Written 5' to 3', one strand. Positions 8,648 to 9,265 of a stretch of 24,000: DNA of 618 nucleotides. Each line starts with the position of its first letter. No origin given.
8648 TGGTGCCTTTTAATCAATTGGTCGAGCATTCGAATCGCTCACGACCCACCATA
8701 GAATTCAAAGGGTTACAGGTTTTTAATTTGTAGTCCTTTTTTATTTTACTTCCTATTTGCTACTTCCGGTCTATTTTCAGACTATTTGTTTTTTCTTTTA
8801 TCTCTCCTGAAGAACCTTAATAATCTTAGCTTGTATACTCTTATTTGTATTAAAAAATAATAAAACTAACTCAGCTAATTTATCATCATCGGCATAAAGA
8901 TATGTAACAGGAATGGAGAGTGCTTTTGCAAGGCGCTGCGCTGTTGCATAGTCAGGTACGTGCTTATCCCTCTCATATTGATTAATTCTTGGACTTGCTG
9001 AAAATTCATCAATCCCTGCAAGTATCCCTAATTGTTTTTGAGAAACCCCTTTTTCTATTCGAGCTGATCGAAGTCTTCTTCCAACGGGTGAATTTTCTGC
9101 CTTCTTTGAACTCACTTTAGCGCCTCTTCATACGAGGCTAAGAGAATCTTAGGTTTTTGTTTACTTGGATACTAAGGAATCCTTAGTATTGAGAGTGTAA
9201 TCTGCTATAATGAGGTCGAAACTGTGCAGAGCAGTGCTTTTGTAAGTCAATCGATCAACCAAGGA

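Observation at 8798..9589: One XRE repressor, three copies of its dual-palindrome control region: a paralogous family of repressor-gated small-membrane-protein modules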

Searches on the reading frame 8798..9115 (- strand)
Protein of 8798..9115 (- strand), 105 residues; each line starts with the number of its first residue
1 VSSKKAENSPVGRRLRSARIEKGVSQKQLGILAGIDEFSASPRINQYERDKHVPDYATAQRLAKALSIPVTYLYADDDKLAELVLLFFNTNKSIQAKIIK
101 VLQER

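Call 8: search_protein_families(library=pfam, proteins=[window:8798-9115:-], max_evalue=0.1)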
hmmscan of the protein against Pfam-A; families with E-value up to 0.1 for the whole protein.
window:8798-9115:- (105 aa): 4 families
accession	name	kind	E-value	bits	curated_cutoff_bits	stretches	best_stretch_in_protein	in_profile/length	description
PF12844.13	HTH_19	-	4.7e-09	36.5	30.2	1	12-75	1-60/64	Helix-turn-helix domain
PF01381.28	HTH_3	-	5.5e-08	33.2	23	1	15-73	1-55/55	Helix-turn-helix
PF13560.12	HTH_31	-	2.2e-07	31.5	27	1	12-67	3-55/64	Helix-turn-helix domain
PF20956.2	DUF4931_C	-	0.063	13.7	28.6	1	38-99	24-86/119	Domain of unknown function (DUF4931) C-terminal domain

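Call 11: find_homologous_proteins(query=window:8798-9115:-)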
Query window:8798-9115:- (105 aa): 547 proteins with E <= 0.001 among 554 candidates; the best 120 are listed.
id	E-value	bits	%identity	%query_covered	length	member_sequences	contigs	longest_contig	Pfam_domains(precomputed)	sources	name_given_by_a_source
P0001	2.7e-59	215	100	100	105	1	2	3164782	PF12844.14,PF01381.29,PF13560.13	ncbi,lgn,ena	ncbi:MAG: helix-turn-helix transcriptional regulator [Cocleimonas sp.]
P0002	8.7e-44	165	77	98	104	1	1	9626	PF12844.14,PF01381.29,PF13560.13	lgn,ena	-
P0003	6.3e-43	162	75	98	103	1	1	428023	PF12844.14,PF01381.29,PF13560.13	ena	-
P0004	9.4e-43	162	75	97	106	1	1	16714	PF12844.14,PF01381.29,PF13560.13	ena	-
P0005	1.3e-42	161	76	98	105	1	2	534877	PF12844.14,PF01381.29,PF13560.13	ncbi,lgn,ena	ncbi:MAG: helix-turn-helix transcriptional regulator [Cocleimonas sp.]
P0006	1.9e-42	161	75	97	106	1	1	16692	PF12844.14,PF01381.29,PF13560.13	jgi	-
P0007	2.8e-42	160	75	97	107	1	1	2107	PF12844.14,PF01381.29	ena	-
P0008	4.0e-42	160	73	98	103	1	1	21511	PF12844.14,PF01381.29,PF13560.13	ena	-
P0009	4.3e-42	160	75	97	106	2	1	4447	PF12844.14,PF01381.29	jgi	-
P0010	4.4e-42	160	74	100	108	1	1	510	PF12844.14,PF01381.29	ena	-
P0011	6.7e-42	159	73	98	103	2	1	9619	PF12844.14,PF01381.29,PF13560.13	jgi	-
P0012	9.1e-42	159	72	99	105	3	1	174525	PF12844.14,PF01381.29,PF13560.13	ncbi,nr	ncbi:MAG: helix-turn-helix domain-containing protein [Cocleimonas sp.]|nr:helix-turn-helix domain-co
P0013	9.8e-42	158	72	99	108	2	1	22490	PF12844.14,PF01381.29,PF13560.13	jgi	-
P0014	1.0e-41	158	76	98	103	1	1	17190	PF12844.14,PF01381.29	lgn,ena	-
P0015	1.3e-41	158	72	100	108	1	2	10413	PF12844.14,PF01381.29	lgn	-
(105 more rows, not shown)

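Call 12: find_related_loci(query=window:8798-9115:-, collection=genome_contigs, flank=4000)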
Query window:8798-9115:- (105 aa) in genome_contigs; peptide patterns used: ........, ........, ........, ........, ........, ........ (x = any residue, [..] = any of these).
179 stretches matched a pattern; 5 encode a relative of the query (tblastn E <= 1e-3); 5 distinct loci.
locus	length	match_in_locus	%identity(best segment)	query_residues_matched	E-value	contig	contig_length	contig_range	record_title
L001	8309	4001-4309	60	1-103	2e-39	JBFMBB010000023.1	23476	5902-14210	MAG: Pseudomonadota bacterium isolate MAG153 MAG153_23, whole genome shotgun sequence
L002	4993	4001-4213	80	1-71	5e-37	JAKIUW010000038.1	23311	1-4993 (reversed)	MAG: Cocleimonas sp. isolate D100SM.bin.27 NODE_924_length_23311_cov_27.720713, whole genome shotgun sequence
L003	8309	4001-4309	75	1-103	2e-50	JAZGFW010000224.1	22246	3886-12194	MAG: Cocleimonas sp. isolate SCS4bin.56 SCS4bin.56_224, whole genome shotgun sequence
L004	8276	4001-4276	47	11-102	3e-25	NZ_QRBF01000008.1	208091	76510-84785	Dyella psychrodurans strain 4MSK11 scaffold8, whole genome shotgun sequence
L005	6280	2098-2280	34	14-78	4e-6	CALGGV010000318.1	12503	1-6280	MAG TPA_asm: uncultured Selenomonadales bacterium isolate ERR1278104_bin.38_CONCOCT_v1.1_MAG genome assembly, contig: ER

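Call 14: search_solved_structures(query=window:8798-9115:-, max_evalue=0.01, show_alignments=3)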
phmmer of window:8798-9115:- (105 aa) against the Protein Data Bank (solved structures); distinct sequences matched with E-value up to 0.01: 3.
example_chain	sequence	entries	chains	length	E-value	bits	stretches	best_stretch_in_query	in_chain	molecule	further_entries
3lfp_A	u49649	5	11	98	1.6e-26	95.3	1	13-97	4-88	Csp231I C protein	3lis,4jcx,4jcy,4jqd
4o8b_A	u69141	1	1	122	4.4e-25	90.8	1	11-98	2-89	Uncharacterized protein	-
2b5a_A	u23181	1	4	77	0.005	20.2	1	11-74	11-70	C.BclI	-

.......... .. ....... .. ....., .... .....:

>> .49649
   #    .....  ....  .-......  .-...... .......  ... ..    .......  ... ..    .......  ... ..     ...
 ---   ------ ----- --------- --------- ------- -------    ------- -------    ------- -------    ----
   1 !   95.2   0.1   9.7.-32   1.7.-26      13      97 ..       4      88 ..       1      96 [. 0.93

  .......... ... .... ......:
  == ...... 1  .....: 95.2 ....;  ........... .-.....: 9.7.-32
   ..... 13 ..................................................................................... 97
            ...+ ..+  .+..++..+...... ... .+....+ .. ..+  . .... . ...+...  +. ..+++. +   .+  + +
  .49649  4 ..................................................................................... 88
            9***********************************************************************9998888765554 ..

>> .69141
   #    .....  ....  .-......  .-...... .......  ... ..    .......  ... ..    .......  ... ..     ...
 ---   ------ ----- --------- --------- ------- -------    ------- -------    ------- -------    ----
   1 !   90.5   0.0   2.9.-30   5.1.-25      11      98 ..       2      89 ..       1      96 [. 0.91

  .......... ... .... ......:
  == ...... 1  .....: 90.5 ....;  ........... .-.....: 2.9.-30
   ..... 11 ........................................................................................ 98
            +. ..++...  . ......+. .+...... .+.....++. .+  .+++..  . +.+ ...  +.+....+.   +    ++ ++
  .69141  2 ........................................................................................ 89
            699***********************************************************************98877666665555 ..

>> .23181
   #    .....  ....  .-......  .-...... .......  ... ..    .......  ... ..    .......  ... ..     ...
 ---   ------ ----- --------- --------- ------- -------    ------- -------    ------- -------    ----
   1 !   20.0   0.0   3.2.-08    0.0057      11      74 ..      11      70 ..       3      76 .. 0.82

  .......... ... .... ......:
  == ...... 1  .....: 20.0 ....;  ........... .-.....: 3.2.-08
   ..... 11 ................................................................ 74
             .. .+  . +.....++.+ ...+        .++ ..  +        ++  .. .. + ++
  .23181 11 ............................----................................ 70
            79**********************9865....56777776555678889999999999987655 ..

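Call 20: find_related_loci(query=A2, collection=metagenome_contigs, flank=3500)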
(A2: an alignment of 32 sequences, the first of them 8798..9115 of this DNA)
Query A2 (105 aa) in metagenome_contigs; peptide patterns used: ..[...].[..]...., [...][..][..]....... (x = any residue, [..] = any of these).
600 stretches matched a pattern (row limit reached: there are more); 514 encode a relative of the query (tblastn E <= 1e-3); the best 80 are kept; 80 distinct loci.
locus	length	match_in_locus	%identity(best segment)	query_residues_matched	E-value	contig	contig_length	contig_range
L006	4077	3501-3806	75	1-102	3e-50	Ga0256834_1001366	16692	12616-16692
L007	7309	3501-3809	74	1-103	8e-49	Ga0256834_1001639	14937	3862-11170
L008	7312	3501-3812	72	1-104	8e-49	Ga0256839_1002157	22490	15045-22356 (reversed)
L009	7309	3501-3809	72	1-103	7e-48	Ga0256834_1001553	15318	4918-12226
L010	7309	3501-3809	72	1-103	2e-47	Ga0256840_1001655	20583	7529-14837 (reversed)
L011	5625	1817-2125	68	1-103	8e-44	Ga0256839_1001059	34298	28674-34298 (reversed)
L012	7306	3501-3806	63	1-102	7e-42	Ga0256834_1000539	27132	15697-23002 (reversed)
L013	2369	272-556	69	9-103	3e-42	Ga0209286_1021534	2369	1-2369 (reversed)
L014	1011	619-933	59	1-105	1e-43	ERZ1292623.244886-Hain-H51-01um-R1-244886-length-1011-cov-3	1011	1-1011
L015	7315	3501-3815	57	1-105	3e-41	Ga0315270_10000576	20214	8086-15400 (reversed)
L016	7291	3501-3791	62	9-105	5e-41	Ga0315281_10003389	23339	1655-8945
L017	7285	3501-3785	66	9-103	2e-40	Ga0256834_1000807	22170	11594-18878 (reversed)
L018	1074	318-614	62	4-102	8e-42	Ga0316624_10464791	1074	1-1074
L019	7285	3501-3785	65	9-103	8e-40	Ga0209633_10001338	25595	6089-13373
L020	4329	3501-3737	76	9-87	9e-40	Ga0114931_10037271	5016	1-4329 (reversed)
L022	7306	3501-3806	60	1-102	8e-39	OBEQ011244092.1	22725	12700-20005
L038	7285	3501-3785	57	11-105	2e-33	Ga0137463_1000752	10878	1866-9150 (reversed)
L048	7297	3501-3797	54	7-105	1e-32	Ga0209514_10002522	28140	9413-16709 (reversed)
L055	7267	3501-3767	56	11-99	5e-32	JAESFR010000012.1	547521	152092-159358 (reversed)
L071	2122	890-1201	50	2-105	2e-31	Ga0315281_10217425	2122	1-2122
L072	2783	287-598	51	1-104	1e-31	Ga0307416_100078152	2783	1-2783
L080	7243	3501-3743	54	7-87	1e-30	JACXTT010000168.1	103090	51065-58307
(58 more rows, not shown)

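Call 28: search_protein_families(library=pfam, alignment_id=A3, max_evalue=0.001)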
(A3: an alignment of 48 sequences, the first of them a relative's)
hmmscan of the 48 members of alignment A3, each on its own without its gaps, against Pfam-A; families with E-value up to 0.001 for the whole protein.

A. member 1, L001:3418-3924:- (168 aa): 0 families

B. families by the number of members that match (of 48 scanned): 22 families
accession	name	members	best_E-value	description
PF02599.21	CsrA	4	1.4e-24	Global regulator protein family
PF08447.18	PAS_3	2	6.4e-30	PAS fold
PF00989.32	PAS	2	2.5e-21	PAS fold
PF13426.13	PAS_9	2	3.1e-18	PAS domain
PF08448.16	PAS_4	2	1.8e-14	PAS fold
PF02518.31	HATPase_c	2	3.1e-09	Histidine kinase-, DNA gyrase B-, and HSP90-like ATPase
PF13240.11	Zn_Ribbon_1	2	3.4e-07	zinc-ribbon domain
PF13248.11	Zn_ribbon_3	2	5.4e-06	zinc-ribbon domain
PF12773.13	DZR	2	3.2e-05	Double zinc ribbon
PF05818.17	TraT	1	6e-76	Enterobacterial TraT complement resistance protein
PF00226.36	DnaJ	1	2.5e-16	DnaJ domain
PF13188.13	PAS_8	1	3.6e-12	PAS domain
PF07568.18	HisKA_2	1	1.1e-09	Histidine kinase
PF07536.20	HWE_HK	1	2.2e-08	HWE histidine kinase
PF07730.19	HisKA_3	1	3.9e-08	Histidine kinase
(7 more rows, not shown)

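Call 29: search_protein_families(library=pfam, proteins=[L007:3875-4483:+, L009:3845-4330:+, L010:3960-7253:+, L022:3888-4568:+, L055:3823-4257:+, L071:1292-1972:+, L072:728-1372:+, L038:4015-5961:+, L048:3917-4387:+, L080:3916-4302:+], max_evalue=0.001)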
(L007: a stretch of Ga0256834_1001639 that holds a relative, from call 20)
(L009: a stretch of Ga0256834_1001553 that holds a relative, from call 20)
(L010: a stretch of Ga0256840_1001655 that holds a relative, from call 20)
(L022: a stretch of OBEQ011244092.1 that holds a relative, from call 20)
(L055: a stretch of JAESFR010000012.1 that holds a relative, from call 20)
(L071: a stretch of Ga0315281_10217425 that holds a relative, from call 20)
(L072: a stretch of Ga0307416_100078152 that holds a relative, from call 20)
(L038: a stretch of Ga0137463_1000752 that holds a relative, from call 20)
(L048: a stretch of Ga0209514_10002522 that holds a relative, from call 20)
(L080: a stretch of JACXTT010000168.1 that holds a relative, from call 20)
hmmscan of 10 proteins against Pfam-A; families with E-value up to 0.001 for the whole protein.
L007:3875-4483:+ (202 aa): 0 families

L009:3845-4330:+ (161 aa): 1 family
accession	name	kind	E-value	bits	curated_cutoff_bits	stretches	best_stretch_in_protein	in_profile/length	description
PF00717.28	Peptidase_S24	-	9.8e-29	99.8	23.3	1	39-153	1-115/116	Peptidase S24-like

L010:3960-7253:+ (1097 aa): 5 families
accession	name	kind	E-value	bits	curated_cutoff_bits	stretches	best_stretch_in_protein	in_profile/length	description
PF00271.37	Helicase_C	-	5.5e-13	49.6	23.5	1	724-844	15-110/110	Helicase conserved C-terminal domain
PF00176.29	SNF2-rel_dom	-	1.9e-12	47.3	24.9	1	268-424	7-173/290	SNF2-related domain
PF04851.21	ResIII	-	8.9e-10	39.2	22.5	1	258-415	3-163/164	Type III restriction enzyme, res subunit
PF00270.35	DEAD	-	2.6e-06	27.7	26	1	272-415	9-161/167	DEAD/DEAH box helicase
PF20720.3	nSTAND3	-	0.00081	19.6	27.2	0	267-338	7-76/155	Novel STAND NTPase 3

L022:3888-4568:+ (226 aa): 0 families

L055:3823-4257:+ (144 aa): 1 family
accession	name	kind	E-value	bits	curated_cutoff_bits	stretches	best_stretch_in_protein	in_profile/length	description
PF14254.12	DUF4348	-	0.00026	20.9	27.2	0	24-139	121-228/230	Domain of unknown function (DUF4348)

L071:1292-1972:+ (226 aa): 1 family
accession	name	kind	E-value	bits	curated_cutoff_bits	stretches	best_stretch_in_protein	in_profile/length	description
PF12694.12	cpYpsA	-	1.9e-51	174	26.2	1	8-151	1-142/145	Circularly permutated YpsA SLOG family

L072:728-1372:+ (214 aa): 0 families

L038:4015-5961:+ (648 aa): 2 families
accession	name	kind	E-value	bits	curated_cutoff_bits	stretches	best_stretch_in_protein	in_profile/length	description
PF07715.20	Plug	-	8.5e-21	74.9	23.9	1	73-182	2-107/107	TonB-dependent Receptor Plug Domain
PF00593.30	TonB_dep_Rec_b-barrel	-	1.2e-19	71.9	27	1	212-619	36-436/436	TonB dependent receptor-like, beta-barrel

L048:3917-4387:+ (156 aa): 0 families

L080:3916-4302:+ (128 aa): 0 families

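Call 38: search_dna_similar(query=window:8798-9115:-, collection=plasmids, mode=protein, max_evalue=1e-8, max_rows=25)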
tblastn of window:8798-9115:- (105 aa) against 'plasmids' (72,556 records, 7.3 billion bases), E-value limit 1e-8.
Records with a match: 257; places in all: 267; records where one place covers at least 80% of the query: 109.
Best place of each record, by identity: 60-80% 7; <60% 250.
By first word of the organism name: Klebsiella 62; Serratia 38; Yersinia 29; Xanthomonas 19; Escherichia 17; Citrobacter 15; Enterobacter 11; Vibrio 10; Salmonella 9; Raoultella 6; and 19 more.
By predicted mobility (MOB-suite, as given by PLSDB): conjugative 126; mobilizable 76; non-mobilizable 55.
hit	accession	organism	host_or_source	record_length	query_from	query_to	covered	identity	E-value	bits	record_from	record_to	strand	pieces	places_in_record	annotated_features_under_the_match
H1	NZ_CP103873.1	Herbaspirillum huttiense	tea plant,single cell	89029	1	101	96%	47.5%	5e-25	104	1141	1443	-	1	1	helix-turn-helix transcriptional regulator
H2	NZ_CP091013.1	Burkholderia cenocepacia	-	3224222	1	86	82%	55.8%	2e-24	102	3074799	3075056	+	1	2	none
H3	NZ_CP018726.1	Xanthomonas vesicatoria ATCC 35937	Solanum lycopersicum,pathogen culture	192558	13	103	87%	52.7%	2e-18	86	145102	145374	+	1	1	helix-turn-helix transcriptional regulator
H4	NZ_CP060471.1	Xanthomonas citri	Cell culture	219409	13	103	87%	52.7%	2e-18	86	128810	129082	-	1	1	helix-turn-helix transcriptional regulator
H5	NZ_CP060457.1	Xanthomonas citri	Cell culture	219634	13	103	87%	52.7%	2e-18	86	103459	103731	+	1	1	helix-turn-helix transcriptional regulator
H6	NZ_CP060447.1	Xanthomonas citri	Cell culture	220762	13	103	87%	52.7%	2e-18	86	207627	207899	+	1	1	helix-turn-helix transcriptional regulator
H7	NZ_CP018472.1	Xanthomonas perforans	Solanum lycopersicum,tomato field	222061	13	103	87%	52.7%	2e-18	86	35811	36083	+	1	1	helix-turn-helix transcriptional regulator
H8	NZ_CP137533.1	Xanthomonas euvesicatoria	tomato,cell culture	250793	13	103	87%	52.7%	2e-18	86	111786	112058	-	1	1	helix-turn-helix transcriptional regulator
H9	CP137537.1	Xanthomonas euvesicatoria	tomato,cell culture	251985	13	103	87%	52.7%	2e-18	86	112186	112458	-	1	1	helix-turn-helix transcriptional regulator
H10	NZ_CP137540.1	Xanthomonas euvesicatoria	tomato,cell culture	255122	13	103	87%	52.7%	2e-18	86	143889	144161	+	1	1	helix-turn-helix transcriptional regulator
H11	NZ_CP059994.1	Xanthomonas citri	Citrus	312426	13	103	87%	52.7%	2e-18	86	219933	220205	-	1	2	helix-turn-helix transcriptional regulator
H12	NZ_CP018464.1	Xanthomonas euvesicatoria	Capsicum frutescens,pathogen ...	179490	13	103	87%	51.6%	2e-17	82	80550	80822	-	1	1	helix-turn-helix transcriptional regulator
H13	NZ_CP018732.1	Xanthomonas hortorum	Solanum lycopersicum,pathogen ...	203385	13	103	87%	51.6%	2e-17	82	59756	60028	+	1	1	helix-turn-helix transcriptional regulator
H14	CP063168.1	Variovorax paradoxus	-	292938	13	104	88%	48.9%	1e-24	102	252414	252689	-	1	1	helix-turn-helix transcriptional regulator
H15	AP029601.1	Vibrio sp. MAO6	-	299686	9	102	90%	46.8%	3e-17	82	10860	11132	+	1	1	helix-turn-helix transcriptional regulator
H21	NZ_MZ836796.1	Escherichia coli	-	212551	6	103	93%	41.8%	6e-21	92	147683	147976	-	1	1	helix-turn-helix transcriptional regulator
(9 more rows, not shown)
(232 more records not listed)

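Call 39: get_annotated_region(hit=H21, flank=3000)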
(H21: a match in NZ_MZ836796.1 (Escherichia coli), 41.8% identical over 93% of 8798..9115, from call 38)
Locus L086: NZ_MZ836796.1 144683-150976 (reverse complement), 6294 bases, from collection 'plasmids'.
description: Escherichia coli strain EC-13-22 plasmid pEC-13-22-NDM-1, complete sequence
organism: Escherichia coli (NCBI taxid 562)
taxonomy: Bacteria; Pseudomonadota; Gammaproteobacteria; Enterobacterales; Enterobacteriaceae; Escherichia; Escherichia coli
host: -; source: -; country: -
typing (MOB-suite, as given by PLSDB): conjugative; replicon IncC,rep_cluster_1254; relaxase MOBH,MOBH; mating-pair formation MPF_F
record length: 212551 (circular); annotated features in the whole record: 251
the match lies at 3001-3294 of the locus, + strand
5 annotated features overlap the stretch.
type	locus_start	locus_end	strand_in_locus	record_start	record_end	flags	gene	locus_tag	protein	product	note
CDS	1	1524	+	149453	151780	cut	-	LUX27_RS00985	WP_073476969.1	AAA family ATPase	GO:0006302 - double-strand break repair [Evidence IEA]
CDS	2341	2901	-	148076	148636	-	-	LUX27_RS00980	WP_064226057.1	hypothetical protein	-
CDS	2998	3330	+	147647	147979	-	-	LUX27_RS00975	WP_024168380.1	helix-turn-helix transcriptional regulator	-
CDS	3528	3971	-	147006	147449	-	-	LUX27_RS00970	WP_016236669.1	hypothetical protein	-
CDS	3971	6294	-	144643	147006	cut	-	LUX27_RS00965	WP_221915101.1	hypothetical protein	-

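Call 40: get_annotated_region(hit=H3, flank=3000)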
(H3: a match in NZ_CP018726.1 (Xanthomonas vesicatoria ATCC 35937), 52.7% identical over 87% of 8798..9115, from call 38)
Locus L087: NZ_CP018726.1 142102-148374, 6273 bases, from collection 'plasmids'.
description: Xanthomonas vesicatoria ATCC 35937 strain LMG911 plasmid pLMG911.1, complete sequence
organism: Xanthomonas vesicatoria ATCC 35937 (NCBI taxid 925775)
taxonomy: Bacteria; Pseudomonadota; Gammaproteobacteria; Lysobacterales; Lysobacteraceae; Xanthomonas; Xanthomonas vesicatoria; Xanthomonas vesicatoria ATCC 35937
host: -; source: Solanum lycopersicum,pathogen culture; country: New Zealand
typing (MOB-suite, as given by PLSDB): mobilizable; replicon rep_cluster_156; relaxase MOBH
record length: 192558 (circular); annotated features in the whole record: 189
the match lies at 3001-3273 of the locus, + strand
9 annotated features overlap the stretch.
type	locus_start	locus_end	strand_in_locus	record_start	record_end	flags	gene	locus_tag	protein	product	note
CDS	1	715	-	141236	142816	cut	-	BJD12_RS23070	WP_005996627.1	AAA family ATPase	-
CDS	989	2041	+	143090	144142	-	-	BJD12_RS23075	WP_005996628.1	DNA-binding protein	-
CDS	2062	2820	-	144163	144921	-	-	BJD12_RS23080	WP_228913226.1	hypothetical protein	-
CDS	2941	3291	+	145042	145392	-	-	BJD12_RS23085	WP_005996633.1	helix-turn-helix transcriptional regulator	-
predicted_resistance_gene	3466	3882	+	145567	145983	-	copL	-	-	transcriptional regulator CopL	predicted by amrfinderplus; class COPPER; identity 97.12%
CDS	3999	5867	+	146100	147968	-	-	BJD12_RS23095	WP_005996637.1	copper resistance system multicopper oxidase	-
predicted_resistance_gene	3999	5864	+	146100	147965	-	copA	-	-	laccase-like oxidase CopA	predicted by amrfinderplus; class COPPER; identity 99.2%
CDS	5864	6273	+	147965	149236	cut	-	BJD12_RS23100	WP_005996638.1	copper resistance protein B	GO:0006878 - intracellular copper ion homeostasis [Evidence IEA]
predicted_resistance_gene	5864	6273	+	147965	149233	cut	copB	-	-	copper-binding protein CopB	predicted by amrfinderplus; class COPPER; identity 95.98%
